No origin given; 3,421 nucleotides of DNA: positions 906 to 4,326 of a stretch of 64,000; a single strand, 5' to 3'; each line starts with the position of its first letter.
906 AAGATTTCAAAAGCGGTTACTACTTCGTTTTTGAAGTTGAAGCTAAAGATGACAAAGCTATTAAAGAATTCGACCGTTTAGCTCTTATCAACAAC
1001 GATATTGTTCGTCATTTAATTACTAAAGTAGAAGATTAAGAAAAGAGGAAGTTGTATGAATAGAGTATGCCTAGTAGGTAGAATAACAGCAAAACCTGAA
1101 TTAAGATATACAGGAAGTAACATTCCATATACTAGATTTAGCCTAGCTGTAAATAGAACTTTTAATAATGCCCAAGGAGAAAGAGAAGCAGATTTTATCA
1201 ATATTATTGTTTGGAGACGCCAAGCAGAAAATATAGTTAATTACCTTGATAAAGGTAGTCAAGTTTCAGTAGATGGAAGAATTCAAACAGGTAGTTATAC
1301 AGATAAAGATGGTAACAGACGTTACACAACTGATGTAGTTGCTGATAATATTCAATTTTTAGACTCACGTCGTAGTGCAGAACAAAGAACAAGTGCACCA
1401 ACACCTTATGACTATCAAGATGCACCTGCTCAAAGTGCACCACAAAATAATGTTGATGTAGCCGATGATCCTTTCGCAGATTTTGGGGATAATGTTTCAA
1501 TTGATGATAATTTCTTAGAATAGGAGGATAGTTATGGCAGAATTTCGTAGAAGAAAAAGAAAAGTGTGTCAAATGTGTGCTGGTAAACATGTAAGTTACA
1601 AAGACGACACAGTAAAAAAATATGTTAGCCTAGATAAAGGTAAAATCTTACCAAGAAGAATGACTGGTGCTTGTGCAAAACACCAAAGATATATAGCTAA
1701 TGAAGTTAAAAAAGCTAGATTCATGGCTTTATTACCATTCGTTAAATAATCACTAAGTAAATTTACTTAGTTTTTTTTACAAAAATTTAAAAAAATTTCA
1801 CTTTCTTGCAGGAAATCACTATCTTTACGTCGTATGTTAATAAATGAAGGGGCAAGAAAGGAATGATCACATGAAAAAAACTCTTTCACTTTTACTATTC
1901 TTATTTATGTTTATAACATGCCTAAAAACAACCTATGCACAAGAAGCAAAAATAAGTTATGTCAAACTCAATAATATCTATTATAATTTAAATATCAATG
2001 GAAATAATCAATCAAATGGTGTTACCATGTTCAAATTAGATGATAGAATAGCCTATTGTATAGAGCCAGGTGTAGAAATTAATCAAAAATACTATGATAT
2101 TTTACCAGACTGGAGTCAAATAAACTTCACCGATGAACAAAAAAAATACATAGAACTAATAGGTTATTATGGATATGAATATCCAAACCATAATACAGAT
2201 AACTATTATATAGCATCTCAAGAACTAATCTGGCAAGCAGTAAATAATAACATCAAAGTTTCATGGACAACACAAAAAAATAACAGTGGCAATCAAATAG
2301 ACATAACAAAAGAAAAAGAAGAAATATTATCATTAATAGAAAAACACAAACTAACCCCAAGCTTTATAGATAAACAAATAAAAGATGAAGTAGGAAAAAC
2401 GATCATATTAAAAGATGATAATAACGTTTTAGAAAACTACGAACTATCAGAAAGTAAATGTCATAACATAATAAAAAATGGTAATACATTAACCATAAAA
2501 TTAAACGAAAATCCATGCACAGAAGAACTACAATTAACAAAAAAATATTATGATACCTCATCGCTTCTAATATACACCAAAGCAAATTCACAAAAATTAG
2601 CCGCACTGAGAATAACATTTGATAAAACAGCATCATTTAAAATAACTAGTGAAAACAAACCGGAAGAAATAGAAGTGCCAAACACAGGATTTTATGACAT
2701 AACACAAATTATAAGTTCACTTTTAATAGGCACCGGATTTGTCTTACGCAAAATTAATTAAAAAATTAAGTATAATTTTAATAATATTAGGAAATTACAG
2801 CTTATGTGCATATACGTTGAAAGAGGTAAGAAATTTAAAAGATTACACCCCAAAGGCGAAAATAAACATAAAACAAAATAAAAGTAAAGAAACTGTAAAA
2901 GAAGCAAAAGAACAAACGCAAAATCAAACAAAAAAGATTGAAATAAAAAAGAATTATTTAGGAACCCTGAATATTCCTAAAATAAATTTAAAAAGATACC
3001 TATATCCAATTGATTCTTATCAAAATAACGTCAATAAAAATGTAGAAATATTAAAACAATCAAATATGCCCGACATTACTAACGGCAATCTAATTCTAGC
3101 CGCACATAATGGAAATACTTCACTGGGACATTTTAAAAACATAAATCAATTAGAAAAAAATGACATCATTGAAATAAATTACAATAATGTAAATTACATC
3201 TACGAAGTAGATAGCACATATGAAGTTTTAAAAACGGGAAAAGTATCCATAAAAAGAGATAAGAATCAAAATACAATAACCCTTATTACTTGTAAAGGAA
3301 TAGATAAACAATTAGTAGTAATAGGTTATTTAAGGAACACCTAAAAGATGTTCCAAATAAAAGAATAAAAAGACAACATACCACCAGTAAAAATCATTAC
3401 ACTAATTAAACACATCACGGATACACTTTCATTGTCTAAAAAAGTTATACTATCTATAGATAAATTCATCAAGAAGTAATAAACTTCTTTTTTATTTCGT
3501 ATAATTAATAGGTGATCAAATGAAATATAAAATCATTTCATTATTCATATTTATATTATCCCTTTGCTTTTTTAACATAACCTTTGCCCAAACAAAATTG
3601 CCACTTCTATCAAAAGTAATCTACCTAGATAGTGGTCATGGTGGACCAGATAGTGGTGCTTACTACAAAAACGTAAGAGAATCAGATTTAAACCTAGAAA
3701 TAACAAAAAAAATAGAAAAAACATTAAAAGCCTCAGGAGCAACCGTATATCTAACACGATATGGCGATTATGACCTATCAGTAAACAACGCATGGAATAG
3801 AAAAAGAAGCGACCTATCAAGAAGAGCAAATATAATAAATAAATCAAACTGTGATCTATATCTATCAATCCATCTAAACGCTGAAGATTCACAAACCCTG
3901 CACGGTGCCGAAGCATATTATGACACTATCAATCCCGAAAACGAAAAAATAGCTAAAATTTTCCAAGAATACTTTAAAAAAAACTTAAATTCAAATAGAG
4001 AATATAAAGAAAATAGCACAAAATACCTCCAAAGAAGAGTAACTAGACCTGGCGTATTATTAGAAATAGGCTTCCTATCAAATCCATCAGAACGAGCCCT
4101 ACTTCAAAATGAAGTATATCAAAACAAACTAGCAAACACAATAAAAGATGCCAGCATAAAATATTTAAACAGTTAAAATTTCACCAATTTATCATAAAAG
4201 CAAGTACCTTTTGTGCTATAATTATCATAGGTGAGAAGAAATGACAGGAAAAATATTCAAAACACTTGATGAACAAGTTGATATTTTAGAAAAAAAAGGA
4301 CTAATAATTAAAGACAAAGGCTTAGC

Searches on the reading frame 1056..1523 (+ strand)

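Call 10: search_protein_families(library=pfam, proteins=[window:1056-1523:+], max_evalue=0.001)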
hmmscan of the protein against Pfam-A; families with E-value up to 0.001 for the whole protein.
window:1056-1523:+ (155 aa): 2 families
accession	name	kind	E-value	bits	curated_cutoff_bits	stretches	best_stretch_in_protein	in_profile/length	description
PF00436.31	SSB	-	5.3e-37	126.5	26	1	1-102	1-104/104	Single-strand binding protein family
PF22657.2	SSB_1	-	4.2e-05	24.1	27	1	2-79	1-78/91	Another single-strand binding protein family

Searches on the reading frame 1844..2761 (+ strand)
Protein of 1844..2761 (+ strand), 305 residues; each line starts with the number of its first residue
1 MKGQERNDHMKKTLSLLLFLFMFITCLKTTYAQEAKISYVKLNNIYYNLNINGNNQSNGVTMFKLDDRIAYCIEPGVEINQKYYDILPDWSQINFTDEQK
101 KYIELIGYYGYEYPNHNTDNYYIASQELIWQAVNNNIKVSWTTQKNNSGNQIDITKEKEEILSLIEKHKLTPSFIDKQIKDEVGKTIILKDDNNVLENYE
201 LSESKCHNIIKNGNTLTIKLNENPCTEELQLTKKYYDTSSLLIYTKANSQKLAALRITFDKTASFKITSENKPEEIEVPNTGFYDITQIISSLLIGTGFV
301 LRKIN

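Call 10: search_protein_families(library=pfam, proteins=[window:1844-2761:+], max_evalue=0.001)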
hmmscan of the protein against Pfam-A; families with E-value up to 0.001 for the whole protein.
window:1844-2761:+ (305 aa): 1 family
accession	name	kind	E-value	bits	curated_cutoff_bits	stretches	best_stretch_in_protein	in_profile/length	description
PF08341.16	TED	-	2e-06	28.6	22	1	69-149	1-81/102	Thioester domain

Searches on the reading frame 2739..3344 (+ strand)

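Call 10: search_protein_families(library=pfam, proteins=[window:2739-3344:+], max_evalue=0.001)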
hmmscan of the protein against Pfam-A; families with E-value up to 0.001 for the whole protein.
window:2739-3344:+ (201 aa): 1 family
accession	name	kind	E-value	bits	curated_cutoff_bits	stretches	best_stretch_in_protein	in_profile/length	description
PF04203.18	Sortase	-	6.4e-19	68.4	26.6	1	77-195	1-121/125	Sortase domain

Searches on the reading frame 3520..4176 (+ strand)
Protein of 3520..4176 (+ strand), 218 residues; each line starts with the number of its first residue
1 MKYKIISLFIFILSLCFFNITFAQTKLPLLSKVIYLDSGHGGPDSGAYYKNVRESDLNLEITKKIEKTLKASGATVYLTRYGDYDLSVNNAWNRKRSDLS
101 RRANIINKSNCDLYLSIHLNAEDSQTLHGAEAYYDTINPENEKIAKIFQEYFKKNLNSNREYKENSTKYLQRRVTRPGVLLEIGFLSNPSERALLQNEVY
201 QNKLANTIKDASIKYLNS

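Call 10: search_protein_families(library=pfam, proteins=[window:3520-4176:+], max_evalue=0.001)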
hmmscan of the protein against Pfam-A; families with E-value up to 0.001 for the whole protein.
window:3520-4176:+ (218 aa): 1 family
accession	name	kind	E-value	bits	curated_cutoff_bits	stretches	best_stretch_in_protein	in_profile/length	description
PF01520.23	Amidase_3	-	1.3e-44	152.8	27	1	34-211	1-171/174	N-acetylmuramoyl-L-alanine amidase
